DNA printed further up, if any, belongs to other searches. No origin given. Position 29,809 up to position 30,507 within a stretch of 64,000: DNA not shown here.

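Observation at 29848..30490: Four-helix-bundle (23S-IVS/Avd-like) gene enclosed by long hexamer-repeat inverted arms: apparent intact member of an interspersed element family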

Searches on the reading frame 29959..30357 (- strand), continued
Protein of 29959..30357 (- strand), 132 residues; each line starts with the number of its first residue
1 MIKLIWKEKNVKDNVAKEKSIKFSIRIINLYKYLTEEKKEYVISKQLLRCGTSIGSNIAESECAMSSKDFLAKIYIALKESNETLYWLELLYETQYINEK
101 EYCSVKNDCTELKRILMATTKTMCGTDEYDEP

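Call 107: get_annotated_region(hit=H8, flank=600)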
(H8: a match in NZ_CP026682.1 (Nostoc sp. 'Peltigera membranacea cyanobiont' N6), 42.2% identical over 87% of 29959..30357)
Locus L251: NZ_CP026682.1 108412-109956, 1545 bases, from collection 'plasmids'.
description: Nostoc sp. 'Peltigera membranacea cyanobiont' N6 plasmid pNPM1, complete sequence
organism: Nostoc sp. 'Peltigera membranacea cyanobiont' N6 (NCBI taxid 1261031)
taxonomy: Bacteria; Cyanobacteriota; Cyanophyceae; Nostocales; Nostocaceae; Nostoc; Nostoc sp. 'Peltigera membranacea cyanobiont' N6
host: -; source: Lichen thallus,Peltigera membranacea thallus; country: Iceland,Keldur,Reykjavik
typing (MOB-suite, as given by PLSDB): conjugative; relaxase MOBF; mating-pair formation MPF_T
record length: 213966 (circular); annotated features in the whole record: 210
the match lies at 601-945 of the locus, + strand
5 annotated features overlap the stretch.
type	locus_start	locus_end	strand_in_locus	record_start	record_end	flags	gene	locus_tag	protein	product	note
CDS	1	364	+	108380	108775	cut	-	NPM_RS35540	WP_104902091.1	ASCH domain-containing protein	-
CDS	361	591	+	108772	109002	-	-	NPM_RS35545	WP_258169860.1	hypothetical protein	-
CDS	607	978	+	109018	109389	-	-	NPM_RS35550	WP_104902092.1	four helix bundle protein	-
CDS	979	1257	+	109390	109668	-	-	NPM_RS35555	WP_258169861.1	hypothetical protein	-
CDS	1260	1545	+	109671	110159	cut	-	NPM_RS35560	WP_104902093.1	DUF1392 family protein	-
